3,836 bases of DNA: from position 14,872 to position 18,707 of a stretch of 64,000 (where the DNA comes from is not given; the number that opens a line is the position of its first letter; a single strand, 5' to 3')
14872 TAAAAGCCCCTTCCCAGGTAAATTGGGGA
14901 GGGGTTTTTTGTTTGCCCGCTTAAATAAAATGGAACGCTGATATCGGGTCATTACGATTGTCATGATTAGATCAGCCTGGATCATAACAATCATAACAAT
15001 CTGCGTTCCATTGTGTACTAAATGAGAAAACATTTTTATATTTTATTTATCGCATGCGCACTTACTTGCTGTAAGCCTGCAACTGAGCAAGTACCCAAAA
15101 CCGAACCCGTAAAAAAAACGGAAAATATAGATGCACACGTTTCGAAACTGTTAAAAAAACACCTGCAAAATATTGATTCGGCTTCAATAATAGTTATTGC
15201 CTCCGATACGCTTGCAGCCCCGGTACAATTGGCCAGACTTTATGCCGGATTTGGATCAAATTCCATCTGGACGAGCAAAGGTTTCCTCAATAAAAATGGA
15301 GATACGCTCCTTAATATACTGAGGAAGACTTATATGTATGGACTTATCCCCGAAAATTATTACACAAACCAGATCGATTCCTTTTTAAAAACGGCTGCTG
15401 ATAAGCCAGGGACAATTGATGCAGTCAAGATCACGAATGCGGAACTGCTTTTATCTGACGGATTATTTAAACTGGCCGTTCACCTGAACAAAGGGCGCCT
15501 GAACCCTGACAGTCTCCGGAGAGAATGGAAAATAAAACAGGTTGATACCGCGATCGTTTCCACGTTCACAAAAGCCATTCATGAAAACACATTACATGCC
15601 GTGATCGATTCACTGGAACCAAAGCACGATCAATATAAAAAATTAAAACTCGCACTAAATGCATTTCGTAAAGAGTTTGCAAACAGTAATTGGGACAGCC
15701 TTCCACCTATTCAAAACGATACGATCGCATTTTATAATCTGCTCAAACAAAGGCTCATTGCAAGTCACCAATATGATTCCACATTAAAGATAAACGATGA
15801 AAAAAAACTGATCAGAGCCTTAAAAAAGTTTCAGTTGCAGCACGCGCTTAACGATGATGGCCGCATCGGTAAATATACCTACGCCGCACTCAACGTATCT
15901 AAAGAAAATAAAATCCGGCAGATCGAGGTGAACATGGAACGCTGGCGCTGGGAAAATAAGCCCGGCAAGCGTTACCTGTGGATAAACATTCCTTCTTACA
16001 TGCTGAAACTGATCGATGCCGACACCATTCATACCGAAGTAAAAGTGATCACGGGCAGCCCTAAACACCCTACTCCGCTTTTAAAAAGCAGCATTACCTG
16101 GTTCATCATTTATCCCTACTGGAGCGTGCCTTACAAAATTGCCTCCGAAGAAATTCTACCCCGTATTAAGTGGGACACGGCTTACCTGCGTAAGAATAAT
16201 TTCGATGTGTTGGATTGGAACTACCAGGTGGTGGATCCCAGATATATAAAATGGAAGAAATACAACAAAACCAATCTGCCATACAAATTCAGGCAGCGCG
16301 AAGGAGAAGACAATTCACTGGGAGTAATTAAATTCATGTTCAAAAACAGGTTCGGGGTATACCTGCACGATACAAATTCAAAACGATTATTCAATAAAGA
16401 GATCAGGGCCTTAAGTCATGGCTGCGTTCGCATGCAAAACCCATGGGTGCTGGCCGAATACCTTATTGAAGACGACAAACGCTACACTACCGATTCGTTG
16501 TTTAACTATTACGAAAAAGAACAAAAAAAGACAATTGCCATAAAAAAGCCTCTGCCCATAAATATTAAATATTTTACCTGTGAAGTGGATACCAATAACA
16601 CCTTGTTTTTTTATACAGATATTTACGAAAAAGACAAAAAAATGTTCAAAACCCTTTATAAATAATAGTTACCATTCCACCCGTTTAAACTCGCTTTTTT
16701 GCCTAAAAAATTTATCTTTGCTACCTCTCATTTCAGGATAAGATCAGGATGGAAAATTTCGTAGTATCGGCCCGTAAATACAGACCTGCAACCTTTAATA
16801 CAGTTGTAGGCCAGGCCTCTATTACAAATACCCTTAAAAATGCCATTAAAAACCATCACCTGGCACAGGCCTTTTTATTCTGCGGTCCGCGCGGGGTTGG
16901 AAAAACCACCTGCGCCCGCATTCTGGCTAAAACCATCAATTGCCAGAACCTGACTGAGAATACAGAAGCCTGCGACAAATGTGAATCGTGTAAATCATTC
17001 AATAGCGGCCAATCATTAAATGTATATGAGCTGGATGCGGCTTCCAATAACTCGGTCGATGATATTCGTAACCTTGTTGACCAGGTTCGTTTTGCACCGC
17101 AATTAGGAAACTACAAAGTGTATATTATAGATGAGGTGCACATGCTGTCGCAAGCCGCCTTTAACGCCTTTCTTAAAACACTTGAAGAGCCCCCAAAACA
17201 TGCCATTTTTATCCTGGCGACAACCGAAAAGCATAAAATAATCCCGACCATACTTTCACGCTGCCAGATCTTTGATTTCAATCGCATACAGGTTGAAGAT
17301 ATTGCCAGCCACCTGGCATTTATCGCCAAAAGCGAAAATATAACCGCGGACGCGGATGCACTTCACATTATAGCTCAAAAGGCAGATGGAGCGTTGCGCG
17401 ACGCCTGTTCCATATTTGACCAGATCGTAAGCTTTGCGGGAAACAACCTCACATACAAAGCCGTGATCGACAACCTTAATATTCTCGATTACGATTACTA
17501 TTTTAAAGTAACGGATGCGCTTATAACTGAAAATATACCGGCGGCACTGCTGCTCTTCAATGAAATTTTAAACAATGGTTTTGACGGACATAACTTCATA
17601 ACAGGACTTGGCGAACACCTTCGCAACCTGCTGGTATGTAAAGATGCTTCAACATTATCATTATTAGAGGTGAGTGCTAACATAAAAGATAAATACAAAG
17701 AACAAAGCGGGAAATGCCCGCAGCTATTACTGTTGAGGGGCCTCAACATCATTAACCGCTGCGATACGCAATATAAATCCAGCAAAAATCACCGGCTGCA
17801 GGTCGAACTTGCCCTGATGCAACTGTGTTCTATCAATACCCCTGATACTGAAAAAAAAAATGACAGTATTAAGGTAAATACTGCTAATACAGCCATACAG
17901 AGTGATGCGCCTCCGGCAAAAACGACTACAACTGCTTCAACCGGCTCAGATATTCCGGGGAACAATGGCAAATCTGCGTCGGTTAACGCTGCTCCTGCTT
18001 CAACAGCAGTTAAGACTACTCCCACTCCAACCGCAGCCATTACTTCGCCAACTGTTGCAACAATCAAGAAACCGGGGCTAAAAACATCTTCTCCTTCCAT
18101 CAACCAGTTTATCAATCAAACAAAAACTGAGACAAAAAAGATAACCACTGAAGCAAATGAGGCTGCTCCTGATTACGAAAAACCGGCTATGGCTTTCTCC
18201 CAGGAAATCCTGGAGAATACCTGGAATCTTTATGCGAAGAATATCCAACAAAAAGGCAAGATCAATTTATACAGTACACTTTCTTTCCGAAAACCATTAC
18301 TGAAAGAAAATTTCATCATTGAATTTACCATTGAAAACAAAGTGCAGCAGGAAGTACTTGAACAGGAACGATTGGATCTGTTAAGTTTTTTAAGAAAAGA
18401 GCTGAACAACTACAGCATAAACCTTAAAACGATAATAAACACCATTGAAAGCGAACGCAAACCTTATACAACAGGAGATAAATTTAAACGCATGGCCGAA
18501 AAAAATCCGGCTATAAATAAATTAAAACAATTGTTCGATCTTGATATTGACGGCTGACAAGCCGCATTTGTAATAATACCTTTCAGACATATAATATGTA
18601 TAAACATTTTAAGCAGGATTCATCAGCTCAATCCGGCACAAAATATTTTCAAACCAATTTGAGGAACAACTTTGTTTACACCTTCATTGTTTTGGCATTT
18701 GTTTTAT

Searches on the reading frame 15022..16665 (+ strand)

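Call 9: search_protein_families(library=pfam, proteins=[window:15022-16665:+], max_evalue=0.001)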
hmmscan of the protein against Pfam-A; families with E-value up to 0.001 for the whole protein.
window:15022-16665:+ (547 aa): 2 families
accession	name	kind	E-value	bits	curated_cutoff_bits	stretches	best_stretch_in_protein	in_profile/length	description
PF20142.4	Scaffold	-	2.6e-28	99.9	24.6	1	69-212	2-139/139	Scaffold domain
PF03734.19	YkuD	-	2.3e-22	80.6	23.4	1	317-481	2-138/146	L,D-transpeptidase catalytic domain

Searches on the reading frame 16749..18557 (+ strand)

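Call 9: search_protein_families(library=pfam, proteins=[window:16749-18557:+], max_evalue=0.001)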
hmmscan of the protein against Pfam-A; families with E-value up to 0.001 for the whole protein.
window:16749-18557:+ (602 aa): 12 families
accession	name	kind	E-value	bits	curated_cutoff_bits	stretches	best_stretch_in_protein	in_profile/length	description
PF13177.12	DNA_pol3_delta2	-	3e-46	157.8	27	1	22-180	2-160/161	DNA polymerase III, delta subunit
PF00004.35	AAA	-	1.6e-13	51.7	21.2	1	43-174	2-125/131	ATPase family associated with various cellular activities (AAA)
PF22608.2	DNAX_ATPase_lid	-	1.4e-12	47.7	27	1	185-231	2-48/49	DNA polymerase III clamp loader subunit, ATPase lid domain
PF05496.18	RuvB_N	-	3e-07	30.8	27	1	12-67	2-61/159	Holliday junction DNA helicase RuvB P-loop domain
PF13401.12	AAA_22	-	6.2e-07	30.2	27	1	39-159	5-123/130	AAA domain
PF12169.13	DNA_pol3_gamma3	-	1.7e-06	28.3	24.4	1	245-368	12-137/143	DNA polymerase III subunits gamma and tau domain III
PF07728.20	AAA_5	-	3.8e-05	24.2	22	1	42-147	2-92/139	AAA domain (dynein-related subfamily)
PF13479.12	AAA_24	-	0.00013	22.3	27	1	42-139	5-82/195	AAA domain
PF13173.12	AAA_14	-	0.00025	21.5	27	0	41-147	4-86/129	AAA domain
PF13604.12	AAA_30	-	0.00027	21.2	27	1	41-147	20-114/191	AAA domain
PF21960.2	RCF1-5-like_lid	-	0.00028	21.2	27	1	189-219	3-34/43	RCF1/5-like, AAA+ ATPase lid domain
PF03215.21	Rad17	-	0.00031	21.2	23.8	0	10-71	12-76/186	Rad17 P-loop domain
